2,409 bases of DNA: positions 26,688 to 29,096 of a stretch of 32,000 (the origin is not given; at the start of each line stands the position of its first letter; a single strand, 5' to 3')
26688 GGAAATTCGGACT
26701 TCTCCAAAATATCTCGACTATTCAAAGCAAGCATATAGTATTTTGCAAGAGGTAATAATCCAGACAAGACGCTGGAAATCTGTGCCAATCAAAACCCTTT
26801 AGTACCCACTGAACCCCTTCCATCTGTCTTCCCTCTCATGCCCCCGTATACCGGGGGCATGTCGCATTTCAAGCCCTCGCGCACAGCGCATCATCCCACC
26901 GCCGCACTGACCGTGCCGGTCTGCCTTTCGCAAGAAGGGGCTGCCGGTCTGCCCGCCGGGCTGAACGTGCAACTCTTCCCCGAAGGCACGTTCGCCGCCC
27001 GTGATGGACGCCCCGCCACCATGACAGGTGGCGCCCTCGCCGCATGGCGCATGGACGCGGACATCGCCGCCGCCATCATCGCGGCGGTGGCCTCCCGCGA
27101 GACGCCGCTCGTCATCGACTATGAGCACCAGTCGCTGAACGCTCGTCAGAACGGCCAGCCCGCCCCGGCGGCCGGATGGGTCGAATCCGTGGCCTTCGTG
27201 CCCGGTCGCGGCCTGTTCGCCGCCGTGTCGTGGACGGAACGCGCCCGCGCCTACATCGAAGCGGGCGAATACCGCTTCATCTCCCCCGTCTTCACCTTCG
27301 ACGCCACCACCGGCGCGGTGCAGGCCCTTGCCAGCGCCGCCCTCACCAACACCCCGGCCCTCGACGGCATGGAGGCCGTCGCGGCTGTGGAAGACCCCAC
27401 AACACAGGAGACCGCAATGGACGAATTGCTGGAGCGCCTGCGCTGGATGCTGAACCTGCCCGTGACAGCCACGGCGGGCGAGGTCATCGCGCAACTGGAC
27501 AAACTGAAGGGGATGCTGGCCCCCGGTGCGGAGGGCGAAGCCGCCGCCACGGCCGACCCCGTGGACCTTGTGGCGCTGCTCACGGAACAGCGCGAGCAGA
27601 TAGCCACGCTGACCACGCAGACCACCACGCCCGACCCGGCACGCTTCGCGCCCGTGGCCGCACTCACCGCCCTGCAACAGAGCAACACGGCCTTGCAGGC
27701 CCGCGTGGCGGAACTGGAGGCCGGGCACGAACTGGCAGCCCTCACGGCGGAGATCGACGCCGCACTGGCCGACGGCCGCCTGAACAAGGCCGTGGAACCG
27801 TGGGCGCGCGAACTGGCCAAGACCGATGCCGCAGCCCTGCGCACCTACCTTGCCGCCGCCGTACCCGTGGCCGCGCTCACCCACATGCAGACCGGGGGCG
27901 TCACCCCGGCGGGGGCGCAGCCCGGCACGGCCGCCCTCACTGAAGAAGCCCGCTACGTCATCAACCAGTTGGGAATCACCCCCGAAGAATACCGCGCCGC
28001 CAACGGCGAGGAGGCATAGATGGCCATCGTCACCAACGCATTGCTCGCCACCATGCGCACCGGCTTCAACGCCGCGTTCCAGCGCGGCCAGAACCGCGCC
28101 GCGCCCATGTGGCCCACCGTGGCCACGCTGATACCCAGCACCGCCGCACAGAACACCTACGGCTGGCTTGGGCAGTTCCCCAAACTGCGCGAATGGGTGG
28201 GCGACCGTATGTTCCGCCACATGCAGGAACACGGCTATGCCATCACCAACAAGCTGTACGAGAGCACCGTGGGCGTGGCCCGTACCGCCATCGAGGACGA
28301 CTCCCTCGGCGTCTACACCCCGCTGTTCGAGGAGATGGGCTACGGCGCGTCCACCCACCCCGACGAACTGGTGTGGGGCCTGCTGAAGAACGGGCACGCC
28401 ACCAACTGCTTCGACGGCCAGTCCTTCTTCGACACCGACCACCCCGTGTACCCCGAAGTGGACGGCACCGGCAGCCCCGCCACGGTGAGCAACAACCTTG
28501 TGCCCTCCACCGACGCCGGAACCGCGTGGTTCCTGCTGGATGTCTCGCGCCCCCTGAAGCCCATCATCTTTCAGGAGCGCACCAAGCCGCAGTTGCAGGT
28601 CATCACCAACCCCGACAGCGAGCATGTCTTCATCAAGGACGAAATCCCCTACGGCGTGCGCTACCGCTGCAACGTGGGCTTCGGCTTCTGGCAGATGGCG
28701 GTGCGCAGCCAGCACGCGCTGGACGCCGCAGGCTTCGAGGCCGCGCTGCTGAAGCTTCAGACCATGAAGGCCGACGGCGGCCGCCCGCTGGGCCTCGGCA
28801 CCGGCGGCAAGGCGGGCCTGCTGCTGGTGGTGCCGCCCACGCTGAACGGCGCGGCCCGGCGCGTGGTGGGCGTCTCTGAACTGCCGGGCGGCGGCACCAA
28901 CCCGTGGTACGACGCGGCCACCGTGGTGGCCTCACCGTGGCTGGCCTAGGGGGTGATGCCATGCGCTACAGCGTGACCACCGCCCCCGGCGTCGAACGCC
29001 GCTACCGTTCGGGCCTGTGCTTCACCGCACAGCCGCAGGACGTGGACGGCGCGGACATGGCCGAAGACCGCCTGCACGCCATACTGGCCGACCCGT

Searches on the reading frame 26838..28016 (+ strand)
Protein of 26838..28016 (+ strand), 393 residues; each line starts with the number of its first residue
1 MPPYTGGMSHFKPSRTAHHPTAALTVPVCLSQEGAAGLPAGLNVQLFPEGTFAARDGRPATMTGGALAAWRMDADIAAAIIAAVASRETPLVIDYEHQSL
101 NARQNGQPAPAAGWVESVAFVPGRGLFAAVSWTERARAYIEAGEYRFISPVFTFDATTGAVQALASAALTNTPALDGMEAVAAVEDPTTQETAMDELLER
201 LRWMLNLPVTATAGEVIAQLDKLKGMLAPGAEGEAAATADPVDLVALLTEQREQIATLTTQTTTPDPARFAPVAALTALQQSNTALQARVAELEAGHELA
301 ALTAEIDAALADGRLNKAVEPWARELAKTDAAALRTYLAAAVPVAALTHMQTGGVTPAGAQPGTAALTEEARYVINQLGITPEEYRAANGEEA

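Call 4: search_protein_families(library=pfam, proteins=[window:26838-28016:+], max_evalue=1)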
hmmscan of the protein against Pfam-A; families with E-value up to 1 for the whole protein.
window:26838-28016:+ (393 aa): 4 families
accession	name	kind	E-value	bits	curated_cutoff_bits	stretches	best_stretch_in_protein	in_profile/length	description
PF10123.14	Mu-like_Pro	-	1.5e-105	353.9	25.2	1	44-385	1-328/330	Mu-like prophage I protein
PF20569.3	DUF6778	-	0.045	14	27.4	1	132-201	75-144/164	Family of unknown function (DUF6778)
PF24430.1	DUF7553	-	0.057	14.4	27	1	234-281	15-62/85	Family of unknown function (DUF7553)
PF17738.7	DUF5575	-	0.18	12.1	24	1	251-304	107-156/170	DUF5575 central RNaseH like domain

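Call 6: search_protein_families(library=phrogs, proteins=[window:26838-28016:+], max_evalue=1)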
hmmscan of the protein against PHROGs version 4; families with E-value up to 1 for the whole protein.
window:26838-28016:+ (393 aa): 7 families
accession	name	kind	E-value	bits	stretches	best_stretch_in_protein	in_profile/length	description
phrog_328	-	head and packaging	6.8e-103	345.9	1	34-392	15-338/339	head maturation protease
phrog_13230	-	unknown function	2.5e-13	51.1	1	38-153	18-117/138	-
phrog_976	-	head and packaging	1.4e-09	38.8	1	44-320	34-300/415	head maturation protease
phrog_2976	-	head and packaging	7.6e-06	26.9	1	186-356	221-371/394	head maturation protease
phrog_3894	-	head and packaging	2.1e-05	25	1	170-356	257-435/458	head maturation protease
phrog_34262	-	unknown function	0.00095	20.3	1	43-97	23-72/72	-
phrog_11321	-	unknown function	0.79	10.1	0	276-342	198-267/327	-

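Call 51: search_dna_similar(query=window:26859-28016:+, collection=phages, mode=protein, max_evalue=1e-10, max_rows=40, rows=spread)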
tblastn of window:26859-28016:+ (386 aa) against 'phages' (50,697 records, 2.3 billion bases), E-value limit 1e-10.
Records with a match: 286; places in all: 286; records where one place covers at least 80% of the query: 169.
Best place of each record, by identity: <60% 286.
By first word of the organism name: Pseudomonas 147; Ralstonia 96; Bacteriophage 8; Escherichia 6; Yersinia 5; Klebsiella 2; Haemophilus 2; Pseudoalteromonas 2; Mannheimia 2; Shigella 2; and 12 more.
By host as written in the record: Ralstonia solanacearum 69; Pseudomonas aeruginosa 52; - 41; Pseudomonas aeruginosa PA14 32; Ralstonia solanacearum Race 3, Biovar 1 6; Yersinia pestis EV76-CN 4; Escherichia coli 3; Helicobacter pullorum 3; and 64 more.
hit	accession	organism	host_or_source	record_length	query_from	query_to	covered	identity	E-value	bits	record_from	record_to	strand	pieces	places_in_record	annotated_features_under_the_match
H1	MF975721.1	Pseudomonas phage VW-6B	Pseudomonas fluorescens W-6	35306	1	384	99%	38.2%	6e-41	159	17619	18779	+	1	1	hypothetical protein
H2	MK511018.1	Pseudomonas phage vB_Pae_CF28a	Pseudomonas aeruginosa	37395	37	383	90%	39.6%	1e-37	150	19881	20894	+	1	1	hypothetical protein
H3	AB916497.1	Ralstonia phage RS138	Ralstonia solanacearum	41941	15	381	95%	37.1%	6e-37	148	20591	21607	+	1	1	Mu-like prophage I protein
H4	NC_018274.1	Pseudomonas phage MP42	Pseudomonas aeruginosa PA14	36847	37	383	90%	38.9%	1e-37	150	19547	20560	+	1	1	head maturation protease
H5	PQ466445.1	Pseudomonas phage VAC3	Pseudomonas aeruginosa PA14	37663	37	383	90%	38.9%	1e-37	150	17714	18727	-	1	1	hypothetical protein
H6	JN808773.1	Pseudomonas phage F_HA0480sp/Pa1651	-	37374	37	383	90%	38.9%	3e-37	149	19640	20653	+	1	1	hypothetical protein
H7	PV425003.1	Pseudomonas phage vB_PaeM_GXNNB6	Pseudomonas aeruginosa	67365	37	383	90%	38.9%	4e-37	148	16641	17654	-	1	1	protease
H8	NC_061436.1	Pseudomonas phage AIIMS-Pa-B1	Pseudomonas aeruginosa clinical isolate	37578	37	378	89%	39.4%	5e-37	148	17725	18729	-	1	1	head maturation protease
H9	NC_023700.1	Pseudomonas phage PA1/KOR/2010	Pseudomonas aeruginosa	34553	37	378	89%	39.4%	1e-36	147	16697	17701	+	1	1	head maturation protease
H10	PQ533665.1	Pseudomonas phage Yoyo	Pseudomonas aeruginosa PA14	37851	37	378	89%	39.4%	1e-36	147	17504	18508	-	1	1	protease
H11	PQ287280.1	Pseudomonas phage Komp_PA14_H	Pseudomonas aeruginosa PA14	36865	37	383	90%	38.6%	2e-36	147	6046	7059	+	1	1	head maturation protease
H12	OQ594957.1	Pseudomonas phage vB_Pae_LESphi4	Pseudomonas aeruginosa LESB58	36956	37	378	89%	39.2%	1e-36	147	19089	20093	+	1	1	head maturation protease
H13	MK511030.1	Pseudomonas phage vB_Pae_CF213b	Pseudomonas aeruginosa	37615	37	378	89%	39.2%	2e-36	147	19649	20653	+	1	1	hypothetical protein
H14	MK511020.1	Pseudomonas phage vB_Pae_CF57b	Pseudomonas aeruginosa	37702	37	378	89%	39.2%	2e-36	147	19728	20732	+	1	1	hypothetical protein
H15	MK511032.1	Pseudomonas phage vB_Pae_BR161b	Pseudomonas aeruginosa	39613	37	378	89%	39.2%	2e-36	147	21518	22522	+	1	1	hypothetical protein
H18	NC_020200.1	Pseudomonas phage JBD88a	-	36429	37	383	90%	37.8%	5e-36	145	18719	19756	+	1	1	head maturation protease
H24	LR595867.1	Escherichia virus Mu_3F6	-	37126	37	385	90%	29.8%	1e-15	84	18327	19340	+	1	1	putative protease protein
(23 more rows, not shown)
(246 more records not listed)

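Call 52: get_annotated_region(hit=H18, flank=2500)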
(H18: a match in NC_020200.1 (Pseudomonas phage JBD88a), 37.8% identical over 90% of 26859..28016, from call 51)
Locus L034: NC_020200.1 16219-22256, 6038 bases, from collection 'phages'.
description: Pseudomonas phage JBD88a, complete genome.
organism: Pseudomonas phage JBD88a (NCBI taxid 1223262)
taxonomy: Viruses; Duplodnaviria; Heunggongvirae; Uroviricota; Caudoviricetes; Casadabanvirus; Casadabanvirus MP22
host: -; source: -; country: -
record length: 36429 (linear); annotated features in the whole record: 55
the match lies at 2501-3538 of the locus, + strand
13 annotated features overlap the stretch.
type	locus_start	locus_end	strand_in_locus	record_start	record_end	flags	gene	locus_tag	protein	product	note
CDS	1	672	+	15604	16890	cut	-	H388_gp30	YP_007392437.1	minor head protein and DNA pilot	-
CDS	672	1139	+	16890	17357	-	-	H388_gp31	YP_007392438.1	tail completion or Neck1 protein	-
CDS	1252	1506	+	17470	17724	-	-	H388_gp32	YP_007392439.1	hypothetical protein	-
CDS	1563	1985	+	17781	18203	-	-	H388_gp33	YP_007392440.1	anti-CRISPR protein AcrF3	-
CDS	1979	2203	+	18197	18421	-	-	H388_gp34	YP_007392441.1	hypothetical protein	-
CDS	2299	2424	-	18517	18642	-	-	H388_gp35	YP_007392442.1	hypothetical protein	-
CDS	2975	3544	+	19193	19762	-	-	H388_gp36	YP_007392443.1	head maturation protease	-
CDS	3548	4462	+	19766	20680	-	-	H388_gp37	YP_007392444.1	major head protein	-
CDS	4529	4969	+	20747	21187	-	-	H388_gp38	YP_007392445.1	hypothetical protein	-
CDS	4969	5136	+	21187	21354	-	-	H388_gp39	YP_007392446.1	hypothetical protein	-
CDS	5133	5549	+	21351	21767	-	-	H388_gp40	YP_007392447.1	head-tail adaptor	-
CDS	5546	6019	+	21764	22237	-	-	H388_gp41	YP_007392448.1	portal protein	-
CDS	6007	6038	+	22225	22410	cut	-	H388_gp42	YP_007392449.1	hypothetical protein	-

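Call 53: get_annotated_region(hit=H1, flank=2500)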
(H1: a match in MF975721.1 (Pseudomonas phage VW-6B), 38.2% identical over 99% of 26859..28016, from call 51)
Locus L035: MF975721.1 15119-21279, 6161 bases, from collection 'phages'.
description: Pseudomonas phage VW-6B, complete genome.
organism: Pseudomonas phage VW-6B (NCBI taxid 2041486)
taxonomy: Viruses; Duplodnaviria; Heunggongvirae; Uroviricota; Caudoviricetes
host: Pseudomonas fluorescens W-6; source: river water; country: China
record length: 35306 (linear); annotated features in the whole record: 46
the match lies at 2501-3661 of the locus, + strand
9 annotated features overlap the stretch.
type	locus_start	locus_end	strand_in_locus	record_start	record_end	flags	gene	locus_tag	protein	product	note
CDS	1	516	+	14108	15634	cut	-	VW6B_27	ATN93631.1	hypothetical protein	Mu-like prophage FluMu protein gp29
CDS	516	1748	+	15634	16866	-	-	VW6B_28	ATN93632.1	head morphogenesis protein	-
CDS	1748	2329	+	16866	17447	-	-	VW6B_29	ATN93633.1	virion morphogenesis protein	-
CDS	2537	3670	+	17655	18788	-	-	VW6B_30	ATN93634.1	hypothetical protein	Mu-like prophage FluMu I protein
CDS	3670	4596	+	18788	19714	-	-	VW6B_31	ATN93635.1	major capsid protein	-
CDS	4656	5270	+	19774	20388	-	-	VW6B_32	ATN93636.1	prohead protease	-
CDS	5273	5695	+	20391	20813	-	-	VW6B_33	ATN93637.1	hypothetical protein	Mu-like prophage FluMu protein gp36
CDS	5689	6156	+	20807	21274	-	-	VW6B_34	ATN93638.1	virion structural protein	-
CDS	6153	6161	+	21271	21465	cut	-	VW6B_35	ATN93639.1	virion structural protein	-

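Call 54: get_annotated_region(hit=H3, flank=2500)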
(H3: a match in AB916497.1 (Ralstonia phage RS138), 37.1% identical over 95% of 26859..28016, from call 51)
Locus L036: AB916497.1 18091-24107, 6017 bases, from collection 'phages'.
description: Ralstonia phage RS138 DNA, complete genome.
organism: Ralstonia phage RS138 (NCBI taxid 1483485)
taxonomy: Viruses; Duplodnaviria; Heunggongvirae; Uroviricota; Caudoviricetes
host: Ralstonia solanacearum; source: -; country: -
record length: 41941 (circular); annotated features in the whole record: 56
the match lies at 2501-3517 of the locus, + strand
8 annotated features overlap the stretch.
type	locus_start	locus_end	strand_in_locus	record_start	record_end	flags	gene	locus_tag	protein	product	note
CDS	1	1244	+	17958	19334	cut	-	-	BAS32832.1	virion morphogenesis protein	ORF34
CDS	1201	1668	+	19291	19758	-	-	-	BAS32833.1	virion morphogenesis protein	ORF35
CDS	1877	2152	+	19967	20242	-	-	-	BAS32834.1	integron gene cassette protein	ORF36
CDS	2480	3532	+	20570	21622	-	-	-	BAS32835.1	Mu-like prophage I protein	ORF37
CDS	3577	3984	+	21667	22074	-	-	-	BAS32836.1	bacteriophage protein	ORF38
CDS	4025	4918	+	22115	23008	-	-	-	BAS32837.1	head protein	ORF39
CDS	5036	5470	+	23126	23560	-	-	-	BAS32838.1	Mu phage uncharacterized protein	ORF40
CDS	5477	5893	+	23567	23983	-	-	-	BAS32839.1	hypothetical protein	ORF41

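Call 55: get_annotated_region(hit=H24, flank=2500)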
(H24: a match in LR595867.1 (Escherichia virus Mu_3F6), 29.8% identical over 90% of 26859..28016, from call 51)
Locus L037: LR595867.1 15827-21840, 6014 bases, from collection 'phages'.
description: Escherichia virus Mu_3F6 genome assembly, chromosome: 1.
organism: Escherichia virus Mu_3F6 (NCBI taxid 2686059)
taxonomy: Viruses; Duplodnaviria; Heunggongvirae; Uroviricota; Caudoviricetes; Muvirus
host: -; source: -; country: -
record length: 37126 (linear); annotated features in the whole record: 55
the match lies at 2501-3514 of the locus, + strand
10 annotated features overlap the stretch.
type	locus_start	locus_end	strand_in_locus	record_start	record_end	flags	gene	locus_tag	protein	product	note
CDS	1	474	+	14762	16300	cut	-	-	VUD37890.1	Portal protein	-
CDS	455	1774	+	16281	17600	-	-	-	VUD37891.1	Phage (Mu-like) virion morphogenesis protein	-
CDS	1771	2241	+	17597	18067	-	-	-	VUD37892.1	Ne1 neck protein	-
CDS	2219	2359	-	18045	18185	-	-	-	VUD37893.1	hypothetical protein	-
CDS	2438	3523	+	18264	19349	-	-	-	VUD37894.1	putative protease protein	-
CDS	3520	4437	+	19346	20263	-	-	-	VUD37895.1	Phage major capsid protein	-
CDS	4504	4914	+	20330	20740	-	-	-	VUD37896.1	FIG01254993: hypothetical protein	-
CDS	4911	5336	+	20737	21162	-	-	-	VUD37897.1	Ad1 adapter protein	-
CDS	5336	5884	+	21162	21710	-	-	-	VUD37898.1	Tc1 tail completion protein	-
CDS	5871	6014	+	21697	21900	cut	-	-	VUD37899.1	Mu-like prophage FluMu protein GP38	-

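Call 91: find_related_loci(query=window:26859-28016:+, collection=viral_contigs, flank=4000)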
Query window:26859-28016:+ (386 aa) in viral_contigs; peptide patterns used: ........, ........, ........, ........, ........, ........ (x = any residue, [..] = any of these).
341 stretches matched a pattern; 339 encode a relative of the query (tblastn E <= 1e-3); the best 80 are kept; 80 distinct loci.
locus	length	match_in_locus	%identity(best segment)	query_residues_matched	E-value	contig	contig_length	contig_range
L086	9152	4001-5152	72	1-382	3e-174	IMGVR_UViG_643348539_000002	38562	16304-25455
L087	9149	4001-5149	72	1-382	2e-173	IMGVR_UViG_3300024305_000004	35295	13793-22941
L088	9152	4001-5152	69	1-382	1e-166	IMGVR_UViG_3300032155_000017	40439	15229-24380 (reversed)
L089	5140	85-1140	58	31-384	3e-106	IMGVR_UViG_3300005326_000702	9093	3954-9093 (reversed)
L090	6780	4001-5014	45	31-379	4e-84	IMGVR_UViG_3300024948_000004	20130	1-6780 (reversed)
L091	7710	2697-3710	45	31-379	5e-84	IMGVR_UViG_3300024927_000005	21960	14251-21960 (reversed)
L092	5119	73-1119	45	37-383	2e-84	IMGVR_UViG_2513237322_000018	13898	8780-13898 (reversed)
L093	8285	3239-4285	45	36-385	2e-83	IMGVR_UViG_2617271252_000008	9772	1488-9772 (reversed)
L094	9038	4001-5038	45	37-384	8e-81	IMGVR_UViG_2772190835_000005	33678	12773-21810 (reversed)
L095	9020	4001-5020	42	31-379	1e-80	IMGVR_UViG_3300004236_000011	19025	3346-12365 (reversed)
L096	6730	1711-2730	42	31-379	1e-80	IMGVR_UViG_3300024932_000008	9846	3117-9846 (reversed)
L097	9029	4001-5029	46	37-377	5e-79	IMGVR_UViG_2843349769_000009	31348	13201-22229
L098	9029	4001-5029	46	37-377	8e-79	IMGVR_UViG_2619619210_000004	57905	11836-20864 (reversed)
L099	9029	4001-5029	46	37-377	7e-79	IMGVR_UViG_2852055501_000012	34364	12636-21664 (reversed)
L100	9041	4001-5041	45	28-383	1e-77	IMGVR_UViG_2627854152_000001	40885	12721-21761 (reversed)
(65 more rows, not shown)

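Call 95: search_solved_structures(query=L087:2695-3951:+, max_evalue=1)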
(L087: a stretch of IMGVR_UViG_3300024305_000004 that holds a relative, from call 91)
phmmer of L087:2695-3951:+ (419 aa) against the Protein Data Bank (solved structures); distinct sequences matched with E-value up to 1: 0.

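Call 96: search_solved_structures(query=L088:3068-3940:+, max_evalue=1)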
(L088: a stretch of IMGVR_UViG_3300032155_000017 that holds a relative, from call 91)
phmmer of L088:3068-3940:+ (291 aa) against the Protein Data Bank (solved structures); distinct sequences matched with E-value up to 1: 4.
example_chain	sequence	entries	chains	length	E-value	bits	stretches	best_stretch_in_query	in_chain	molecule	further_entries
4i7h_A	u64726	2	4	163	0.39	13.3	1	132-188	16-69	peroxide stress sensing regulator | Peroxide stress regulator PerR, FUR family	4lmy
2klh_A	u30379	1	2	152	0.49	12.9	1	57-118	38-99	c-Myc-responsive protein Rcl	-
8rpt_B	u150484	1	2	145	0.8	12.2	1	74-118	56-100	2'-deoxynucleoside 5'-phosphate N-hydrolase 1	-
4fyh_A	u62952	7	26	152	0.93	12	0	58-118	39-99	Deoxyribonucleoside 5'-monophosphate N-glycosidase | 2'-deoxynucleoside 5'-phosphate N-hydrolase 1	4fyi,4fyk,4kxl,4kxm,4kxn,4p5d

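Call 97: search_solved_structures(query=L086:2352-3011:+, max_evalue=1)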
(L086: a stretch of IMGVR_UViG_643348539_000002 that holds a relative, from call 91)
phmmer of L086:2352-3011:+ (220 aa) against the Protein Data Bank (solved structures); distinct sequences matched with E-value up to 1: 2.
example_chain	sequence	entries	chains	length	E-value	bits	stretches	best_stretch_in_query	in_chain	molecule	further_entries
2d4p_A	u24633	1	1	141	0.13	14.8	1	92-171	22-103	hypothetical protein TTHA1254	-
2d4o_A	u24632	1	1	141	0.13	14.8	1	92-171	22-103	hypothetical protein TTHA1254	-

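Call 98: search_solved_structures(query=L086:2990-3940:+, max_evalue=1)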
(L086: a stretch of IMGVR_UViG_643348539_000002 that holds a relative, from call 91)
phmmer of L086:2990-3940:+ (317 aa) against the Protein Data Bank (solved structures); distinct sequences matched with E-value up to 1: 0.

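Call 104: search_dna_similar(query=L087:2695-3951:+, collection=plasmids, mode=protein, max_evalue=0.0001, max_rows=8)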
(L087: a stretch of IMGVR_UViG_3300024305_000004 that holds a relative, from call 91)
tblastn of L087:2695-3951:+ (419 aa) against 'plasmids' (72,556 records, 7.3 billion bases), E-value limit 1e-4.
Records with a match: 1; places in all: 1; records where one place covers at least 80% of the query: 0.
Best place of each record, by identity: <60% 1.
By first word of the organism name: Phaeobacter 1.
By predicted mobility (MOB-suite, as given by PLSDB): conjugative 1.
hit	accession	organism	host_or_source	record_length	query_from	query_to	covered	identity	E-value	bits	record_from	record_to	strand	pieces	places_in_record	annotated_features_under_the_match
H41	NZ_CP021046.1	Phaeobacter gallaeciensis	cell culture,Pacific plankton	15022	140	310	41%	29.1%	3e-6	57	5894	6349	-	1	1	ATP-binding protein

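Call 105: search_dna_similar(query=L088:3068-3940:+, collection=plasmids, mode=protein, max_evalue=0.0001, max_rows=8)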
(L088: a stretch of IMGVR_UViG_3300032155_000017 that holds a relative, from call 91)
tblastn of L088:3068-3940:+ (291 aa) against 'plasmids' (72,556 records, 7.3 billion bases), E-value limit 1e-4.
Records with a match: 13; places in all: 16; records where one place covers at least 80% of the query: 0.
Best place of each record, by identity: <60% 13.
By first word of the organism name: Acinetobacter 4; Acidithiobacillus 2; Brachybacterium 1; Streptococcus 1; Agrobacterium 1; Arsenophonus 1; Pantoea 1; Salinibacter 1; Rhizobium 1.
By predicted mobility (MOB-suite, as given by PLSDB): non-mobilizable 9; conjugative 3; mobilizable 1.
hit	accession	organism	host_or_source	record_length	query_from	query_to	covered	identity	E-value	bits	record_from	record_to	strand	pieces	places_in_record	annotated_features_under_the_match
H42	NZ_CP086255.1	Brachybacterium halotolerans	Single cell,kimchi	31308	45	250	71%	25.6%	7e-5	52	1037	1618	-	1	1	hypothetical protein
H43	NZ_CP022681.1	Streptococcus respiraculi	Marmota himalayana,whole organism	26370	27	205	62%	27.2%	3e-6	56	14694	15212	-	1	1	hypothetical protein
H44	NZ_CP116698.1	Agrobacterium tumefaciens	Clematis,cell culture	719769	24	155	45%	28.6%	7e-5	52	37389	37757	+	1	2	hypothetical protein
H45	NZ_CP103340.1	Acinetobacter baumannii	Homo sapiens,metagenomic assembly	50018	17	138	42%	29.7%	1e-5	54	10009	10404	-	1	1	tetratricopeptide repeat-containing protein | TIR domain-containing protein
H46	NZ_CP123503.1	Arsenophonus sp. aPb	Lysandra bellargus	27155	29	164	47%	25.7%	4e-5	52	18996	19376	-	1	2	hypothetical protein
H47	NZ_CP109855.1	Pantoea dispersa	Bidens alba,Pure isolate,rhizosphere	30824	28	143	40%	29.9%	6e-11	70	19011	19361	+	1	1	hypothetical protein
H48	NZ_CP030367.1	Salinibacter ruber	-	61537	18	138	42%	28.6%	8e-6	55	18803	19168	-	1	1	hypothetical protein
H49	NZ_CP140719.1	Acinetobacter johnsonii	Homo sapiens,mixed culture,urine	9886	27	138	38%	30.1%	2e-5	53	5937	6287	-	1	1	tetratricopeptide repeat-containing protein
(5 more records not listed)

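Call 106: search_dna_similar(query=L086:2990-3940:+, collection=plasmids, mode=protein, max_evalue=0.0001, max_rows=8)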
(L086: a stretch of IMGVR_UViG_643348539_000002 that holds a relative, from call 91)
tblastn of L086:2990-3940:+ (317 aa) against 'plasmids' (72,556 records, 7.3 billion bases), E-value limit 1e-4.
Records with a match: 5; places in all: 5; records where one place covers at least 80% of the query: 5.
Best place of each record, by identity: <60% 5.
By first word of the organism name: Bradyrhizobium 1; Paraburkholderia 1; Methylobacterium 1; Pseudomonas 1; Ralstonia 1.
By predicted mobility (MOB-suite, as given by PLSDB): non-mobilizable 3; conjugative 2.
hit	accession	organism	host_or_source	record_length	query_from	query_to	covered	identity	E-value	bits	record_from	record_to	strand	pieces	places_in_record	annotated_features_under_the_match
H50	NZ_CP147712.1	Bradyrhizobium septentrionale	Glycine max,cell culture,Root nodule ...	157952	5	315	98%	33.1%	1e-40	157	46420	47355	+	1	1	hypothetical protein (x2)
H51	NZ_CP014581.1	Paraburkholderia phytofirmans OLGA172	-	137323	5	282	88%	32.3%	6e-30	127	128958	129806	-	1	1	hypothetical protein (x2)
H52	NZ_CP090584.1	Methylobacterium radiotolerans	Pure isolate,Urban soil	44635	6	311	97%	28.6%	6e-21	100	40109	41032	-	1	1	hypothetical protein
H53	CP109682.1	Pseudomonas aeruginosa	Homo sapiens,whole organism,swab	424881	18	307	91%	29.0%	3e-16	87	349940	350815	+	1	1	hypothetical protein (x2)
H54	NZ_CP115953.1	Ralstonia solanacearum CFBP2957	Solanum lycopersicum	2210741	12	270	82%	31.6%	2e-27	119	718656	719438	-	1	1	none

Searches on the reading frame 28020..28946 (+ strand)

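Call 4: search_protein_families(library=pfam, proteins=[window:28020-28946:+], max_evalue=1)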
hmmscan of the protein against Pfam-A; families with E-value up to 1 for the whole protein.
window:28020-28946:+ (309 aa): 2 families
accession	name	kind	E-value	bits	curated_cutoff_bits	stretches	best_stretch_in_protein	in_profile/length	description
PF10124.15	Mu-like_gpT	-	3.5e-119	397.9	20.1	1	9-308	1-289/289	Mu-like prophage major head subunit gpT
PF25209.1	Phage_capsid_4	-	3.4e-08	34.5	27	1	68-309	66-197/262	Phage capsid protein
